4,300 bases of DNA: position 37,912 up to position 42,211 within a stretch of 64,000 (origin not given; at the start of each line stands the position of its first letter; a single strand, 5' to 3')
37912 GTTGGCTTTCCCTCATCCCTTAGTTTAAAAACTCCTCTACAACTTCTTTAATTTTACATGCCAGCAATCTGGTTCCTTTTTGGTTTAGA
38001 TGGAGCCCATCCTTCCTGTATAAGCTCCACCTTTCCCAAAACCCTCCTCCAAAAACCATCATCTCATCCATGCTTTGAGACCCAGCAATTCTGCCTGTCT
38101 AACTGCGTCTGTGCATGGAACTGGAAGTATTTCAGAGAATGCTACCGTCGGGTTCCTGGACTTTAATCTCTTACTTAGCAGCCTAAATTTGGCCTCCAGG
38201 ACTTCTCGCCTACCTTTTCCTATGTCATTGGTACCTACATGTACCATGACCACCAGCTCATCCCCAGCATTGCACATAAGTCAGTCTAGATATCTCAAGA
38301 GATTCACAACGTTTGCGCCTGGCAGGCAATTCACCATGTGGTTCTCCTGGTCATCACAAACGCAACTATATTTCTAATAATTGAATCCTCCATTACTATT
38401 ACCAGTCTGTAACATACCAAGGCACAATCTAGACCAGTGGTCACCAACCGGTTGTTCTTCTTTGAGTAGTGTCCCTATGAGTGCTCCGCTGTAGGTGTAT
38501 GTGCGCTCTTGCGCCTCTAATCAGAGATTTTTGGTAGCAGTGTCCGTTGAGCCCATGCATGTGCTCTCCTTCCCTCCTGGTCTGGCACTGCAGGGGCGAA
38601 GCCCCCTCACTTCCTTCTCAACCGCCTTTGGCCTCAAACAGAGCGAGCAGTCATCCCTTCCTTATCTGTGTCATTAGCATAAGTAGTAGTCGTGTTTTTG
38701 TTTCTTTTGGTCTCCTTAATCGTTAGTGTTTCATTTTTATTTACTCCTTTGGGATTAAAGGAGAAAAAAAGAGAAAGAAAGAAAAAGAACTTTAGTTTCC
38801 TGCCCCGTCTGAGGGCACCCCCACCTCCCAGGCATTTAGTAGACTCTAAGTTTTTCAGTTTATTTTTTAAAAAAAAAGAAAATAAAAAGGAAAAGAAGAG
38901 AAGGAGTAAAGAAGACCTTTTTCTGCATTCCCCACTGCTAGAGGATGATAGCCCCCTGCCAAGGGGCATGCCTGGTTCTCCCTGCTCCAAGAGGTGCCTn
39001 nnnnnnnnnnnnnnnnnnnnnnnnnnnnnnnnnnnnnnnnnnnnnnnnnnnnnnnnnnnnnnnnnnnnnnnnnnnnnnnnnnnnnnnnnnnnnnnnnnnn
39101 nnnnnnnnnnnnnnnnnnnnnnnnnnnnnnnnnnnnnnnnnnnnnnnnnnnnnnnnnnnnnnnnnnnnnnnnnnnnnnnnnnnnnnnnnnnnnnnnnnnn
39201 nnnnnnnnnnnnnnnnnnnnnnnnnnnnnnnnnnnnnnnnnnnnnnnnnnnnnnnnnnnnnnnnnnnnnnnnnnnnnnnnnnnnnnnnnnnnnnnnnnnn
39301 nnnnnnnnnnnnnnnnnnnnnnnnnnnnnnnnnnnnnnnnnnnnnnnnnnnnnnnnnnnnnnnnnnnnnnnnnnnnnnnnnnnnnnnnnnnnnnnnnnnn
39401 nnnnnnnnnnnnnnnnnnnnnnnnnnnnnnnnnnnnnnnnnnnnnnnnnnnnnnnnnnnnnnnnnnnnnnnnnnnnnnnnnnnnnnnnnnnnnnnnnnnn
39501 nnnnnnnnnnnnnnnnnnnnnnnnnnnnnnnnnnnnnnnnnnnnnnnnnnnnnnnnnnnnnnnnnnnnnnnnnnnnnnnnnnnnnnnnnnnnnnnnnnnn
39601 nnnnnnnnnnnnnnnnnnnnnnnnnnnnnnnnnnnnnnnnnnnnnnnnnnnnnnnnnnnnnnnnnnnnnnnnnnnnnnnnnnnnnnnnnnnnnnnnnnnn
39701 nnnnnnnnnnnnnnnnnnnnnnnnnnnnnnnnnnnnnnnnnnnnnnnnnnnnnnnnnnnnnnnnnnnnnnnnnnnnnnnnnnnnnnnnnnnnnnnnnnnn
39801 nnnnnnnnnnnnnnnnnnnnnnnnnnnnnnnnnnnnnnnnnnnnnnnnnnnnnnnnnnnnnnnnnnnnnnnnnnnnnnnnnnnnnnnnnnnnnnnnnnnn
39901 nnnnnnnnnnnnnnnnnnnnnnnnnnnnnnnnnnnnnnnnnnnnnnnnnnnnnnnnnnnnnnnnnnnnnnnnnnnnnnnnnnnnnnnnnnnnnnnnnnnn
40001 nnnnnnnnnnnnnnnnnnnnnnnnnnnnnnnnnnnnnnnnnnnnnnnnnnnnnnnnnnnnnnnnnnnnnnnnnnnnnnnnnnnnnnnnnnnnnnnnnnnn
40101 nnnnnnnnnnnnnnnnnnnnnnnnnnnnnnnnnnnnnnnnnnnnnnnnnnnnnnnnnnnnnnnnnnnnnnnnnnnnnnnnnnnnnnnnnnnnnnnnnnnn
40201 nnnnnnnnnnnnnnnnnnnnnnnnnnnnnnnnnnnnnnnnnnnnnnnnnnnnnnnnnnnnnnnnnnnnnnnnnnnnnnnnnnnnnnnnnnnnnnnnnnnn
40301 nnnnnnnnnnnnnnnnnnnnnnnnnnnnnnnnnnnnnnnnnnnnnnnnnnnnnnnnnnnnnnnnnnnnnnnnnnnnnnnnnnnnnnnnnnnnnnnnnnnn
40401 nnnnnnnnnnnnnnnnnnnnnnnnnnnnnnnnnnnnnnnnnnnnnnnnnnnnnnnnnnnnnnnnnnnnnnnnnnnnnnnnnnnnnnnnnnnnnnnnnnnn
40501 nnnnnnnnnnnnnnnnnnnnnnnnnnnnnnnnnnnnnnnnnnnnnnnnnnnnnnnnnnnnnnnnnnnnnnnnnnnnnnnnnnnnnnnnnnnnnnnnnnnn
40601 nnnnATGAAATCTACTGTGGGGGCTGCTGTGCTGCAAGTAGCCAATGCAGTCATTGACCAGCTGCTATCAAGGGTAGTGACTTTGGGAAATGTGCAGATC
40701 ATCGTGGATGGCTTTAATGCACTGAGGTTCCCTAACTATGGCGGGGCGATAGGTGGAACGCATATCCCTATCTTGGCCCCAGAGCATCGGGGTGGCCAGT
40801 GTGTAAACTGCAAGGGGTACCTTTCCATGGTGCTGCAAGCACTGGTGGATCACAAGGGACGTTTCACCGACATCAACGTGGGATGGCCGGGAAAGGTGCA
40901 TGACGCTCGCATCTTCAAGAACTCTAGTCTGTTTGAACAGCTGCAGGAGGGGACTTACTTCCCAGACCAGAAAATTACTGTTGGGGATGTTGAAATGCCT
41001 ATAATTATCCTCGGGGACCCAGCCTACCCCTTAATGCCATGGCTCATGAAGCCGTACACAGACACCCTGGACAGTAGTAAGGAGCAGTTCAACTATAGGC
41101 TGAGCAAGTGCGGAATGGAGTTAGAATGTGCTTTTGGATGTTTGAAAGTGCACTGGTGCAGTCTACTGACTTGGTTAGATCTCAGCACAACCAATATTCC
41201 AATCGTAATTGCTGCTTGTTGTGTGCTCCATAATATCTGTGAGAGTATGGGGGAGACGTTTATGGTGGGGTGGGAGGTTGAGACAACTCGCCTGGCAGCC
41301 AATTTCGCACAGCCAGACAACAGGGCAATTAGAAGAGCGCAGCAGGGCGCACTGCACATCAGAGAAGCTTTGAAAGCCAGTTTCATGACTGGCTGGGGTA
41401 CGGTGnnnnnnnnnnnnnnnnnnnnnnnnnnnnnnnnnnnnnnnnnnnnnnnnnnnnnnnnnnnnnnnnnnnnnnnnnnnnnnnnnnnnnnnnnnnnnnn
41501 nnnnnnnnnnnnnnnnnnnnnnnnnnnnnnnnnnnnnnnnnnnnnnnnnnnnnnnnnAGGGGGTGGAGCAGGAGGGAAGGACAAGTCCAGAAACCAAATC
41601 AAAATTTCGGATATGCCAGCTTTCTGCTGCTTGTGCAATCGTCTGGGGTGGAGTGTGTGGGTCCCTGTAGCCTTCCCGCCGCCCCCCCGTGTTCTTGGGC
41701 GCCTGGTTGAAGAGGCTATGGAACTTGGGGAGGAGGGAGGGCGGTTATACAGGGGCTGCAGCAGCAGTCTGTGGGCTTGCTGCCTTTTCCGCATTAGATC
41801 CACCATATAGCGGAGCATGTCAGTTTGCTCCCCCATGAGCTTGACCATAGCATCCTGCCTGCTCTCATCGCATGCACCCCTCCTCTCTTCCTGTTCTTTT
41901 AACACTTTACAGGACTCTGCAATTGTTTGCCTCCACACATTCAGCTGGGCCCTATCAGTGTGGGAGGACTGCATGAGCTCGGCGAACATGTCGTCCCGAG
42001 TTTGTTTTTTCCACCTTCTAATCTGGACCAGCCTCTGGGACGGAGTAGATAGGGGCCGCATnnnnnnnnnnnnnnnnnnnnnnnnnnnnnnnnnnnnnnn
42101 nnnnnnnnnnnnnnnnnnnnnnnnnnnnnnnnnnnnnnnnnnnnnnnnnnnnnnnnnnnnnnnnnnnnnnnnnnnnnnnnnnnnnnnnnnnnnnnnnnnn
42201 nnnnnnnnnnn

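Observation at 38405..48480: DIRS-like tyrosine-recombinase retroelement of about 5.8 kb (excluding the nested Harbinger) with inverted terminal repeats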

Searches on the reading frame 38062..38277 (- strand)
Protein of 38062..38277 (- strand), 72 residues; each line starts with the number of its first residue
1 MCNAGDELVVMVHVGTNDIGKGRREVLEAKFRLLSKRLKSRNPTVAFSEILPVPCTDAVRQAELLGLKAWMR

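Call 9: search_protein_families(library=pfam, proteins=[window:38062-38277:-], max_evalue=1)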
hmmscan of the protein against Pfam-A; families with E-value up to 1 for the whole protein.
window:38062-38277:- (72 aa): 2 families
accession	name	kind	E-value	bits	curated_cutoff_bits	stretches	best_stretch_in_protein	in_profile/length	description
PF17182.10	OSK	-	0.005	16.5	27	1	10-55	74-120/202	OSK domain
PF13472.12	Lipase_GDSL_2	-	0.023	15.7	32.9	1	9-56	65-114/178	GDSL-like Lipase/Acylhydrolase family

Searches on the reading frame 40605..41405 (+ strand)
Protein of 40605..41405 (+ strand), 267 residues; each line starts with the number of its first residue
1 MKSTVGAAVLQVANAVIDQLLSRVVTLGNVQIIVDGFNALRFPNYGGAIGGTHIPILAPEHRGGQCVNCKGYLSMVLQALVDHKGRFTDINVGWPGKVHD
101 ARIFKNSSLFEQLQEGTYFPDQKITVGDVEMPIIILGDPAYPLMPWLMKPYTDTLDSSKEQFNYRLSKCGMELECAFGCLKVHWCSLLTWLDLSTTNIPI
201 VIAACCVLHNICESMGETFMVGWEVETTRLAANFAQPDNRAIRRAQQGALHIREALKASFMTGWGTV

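Call 9: search_protein_families(library=pfam, proteins=[window:40605-41405:+], max_evalue=1)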
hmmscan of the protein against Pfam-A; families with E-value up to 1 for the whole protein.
window:40605-41405:+ (267 aa): 3 families
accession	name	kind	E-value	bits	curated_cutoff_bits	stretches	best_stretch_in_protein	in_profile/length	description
PF13359.12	DDE_Tnp_4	-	1.8e-29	102.8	24.8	1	50-210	2-158/158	DDE superfamily endonuclease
PF04827.20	Plant_tran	-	4.2e-08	33.5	22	1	59-211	42-196/205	Plant transposon protein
PF01609.27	DDE_Tnp_1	-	0.035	14.3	23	1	64-114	26-73/200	Transposase DDE domain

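Call 55: find_homologous_proteins(query=window:40605-41405:+, max_evalue=1e-30)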
Query window:40605-41405:+ (267 aa): 1033 proteins with E <= 1e-30 among 2611 candidates; the best 120 are listed.
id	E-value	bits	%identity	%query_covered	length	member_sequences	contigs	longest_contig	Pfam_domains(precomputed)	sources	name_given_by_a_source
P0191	4.1e-148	510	86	100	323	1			PF01609.28,PF26138.1,PF04827.21,PF13359.13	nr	nr:uncharacterized protein LOC125626624 [Caretta caretta] XP_048685786.1 uncharacterized protein LOC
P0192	2.1e-145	501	84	100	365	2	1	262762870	PF01609.28,PF26138.1,PF04827.21,PF13359.13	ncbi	ncbi:unnamed protein product [Natator depressus]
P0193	5.1e-138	477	78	100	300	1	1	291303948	PF01609.28,PF04827.21,PF13359.13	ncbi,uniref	ncbi:uncharacterized protein LOC135981276 [Chrysemys picta bellii]|uniref:uncharacterized protein LO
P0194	3.7e-135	468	78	100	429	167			PF01609.28,PF26138.1,PF04827.21,PF13359.13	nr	nr:uncharacterized protein LOC125623755 [Caretta caretta]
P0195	8.3e-135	467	78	100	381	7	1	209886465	PF01609.28,PF26138.1,PF04827.21,PF13359.13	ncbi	ncbi:unnamed protein product [Caretta caretta]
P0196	1.4e-134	466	78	100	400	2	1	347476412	PF01609.28,PF26138.1,PF04827.21,PF13359.13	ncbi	ncbi:unnamed protein product [Natator depressus]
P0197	1.9e-134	465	76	100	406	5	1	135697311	PF01609.28,PF26138.1,PF04827.21,PF13359.13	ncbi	ncbi:unnamed protein product [Lepidochelys kempii]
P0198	2.7e-134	465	76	100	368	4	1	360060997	PF01609.28,PF04827.21,PF13359.13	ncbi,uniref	ncbi:uncharacterized protein LOC135980972 [Chrysemys picta bellii]|uniref:uncharacterized protein LO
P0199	3.7e-134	464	77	100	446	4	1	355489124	PF01609.28,PF26138.1,PF04827.21,PF13359.13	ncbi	ncbi:unnamed protein product [Caretta caretta]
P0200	4.7e-134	464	76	100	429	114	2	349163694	PF01609.28,PF26138.1,PF04827.21,PF13359.13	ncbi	ncbi:unnamed protein product [Natator depressus]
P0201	5.1e-134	464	75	100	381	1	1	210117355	PF01609.28,PF26138.1,PF04827.21,PF13359.13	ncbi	ncbi:unnamed protein product [Natator depressus]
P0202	7.2e-134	463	75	100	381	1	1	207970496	PF01609.28,PF26138.1,PF04827.21,PF13359.13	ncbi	ncbi:unnamed protein product [Natator depressus]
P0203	2.0e-133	462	77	100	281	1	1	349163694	PF01609.28,PF04827.21,PF13359.13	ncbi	ncbi:unnamed protein product [Natator depressus]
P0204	1.4e-132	459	76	100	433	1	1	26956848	PF01609.28,PF26138.1,PF04827.21,PF13359.13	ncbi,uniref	ncbi:uncharacterized protein LOC135976296 [Chrysemys picta bellii]|uniref:uncharacterized protein LO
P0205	1.6e-132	459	76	99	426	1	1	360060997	PF01609.28,PF04827.21,PF13359.13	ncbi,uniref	ncbi:uncharacterized protein LOC135978000 [Chrysemys picta bellii]|uniref:uncharacterized protein LO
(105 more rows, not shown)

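Call 57: find_encoding_contigs(protein=P0192, flank=5000, max_places=2)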
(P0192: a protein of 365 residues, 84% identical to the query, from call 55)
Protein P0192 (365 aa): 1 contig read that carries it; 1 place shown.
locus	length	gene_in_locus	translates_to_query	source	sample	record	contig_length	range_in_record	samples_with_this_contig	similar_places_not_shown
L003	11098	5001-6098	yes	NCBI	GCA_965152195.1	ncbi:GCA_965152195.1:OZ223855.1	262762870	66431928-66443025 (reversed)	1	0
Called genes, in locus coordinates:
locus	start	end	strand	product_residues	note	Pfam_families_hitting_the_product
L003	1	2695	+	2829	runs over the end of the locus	PF03607:DCX, PF06232:ATS3 (faint), PF01477:PLAT, PF24938:DUF7755 (faint), PF01477:PLAT, PF00167:FGF (faint), PF01477:PLAT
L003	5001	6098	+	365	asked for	PF26138:DUF8040, PF04827:Plant_tran, PF01609:DDE_Tnp_1 (faint), PF13359:DDE_Tnp_4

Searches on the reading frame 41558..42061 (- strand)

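Call 9: search_protein_families(library=pfam, proteins=[window:41558-42061:-], max_evalue=1)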
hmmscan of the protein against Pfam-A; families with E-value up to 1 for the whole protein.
window:41558-42061:- (168 aa): 2 families
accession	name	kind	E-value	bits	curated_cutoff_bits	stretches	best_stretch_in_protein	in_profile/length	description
PF03141.22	Methyltransf_29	-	0.11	11.5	23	1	23-114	238-325/506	Putative S-adenosyl-L-methionine-dependent methyltransferase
PF10669.14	Phage_Gp23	-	0.64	10.8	29.3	1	49-96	50-96/120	Protein gp23 (Bacteriophage A118)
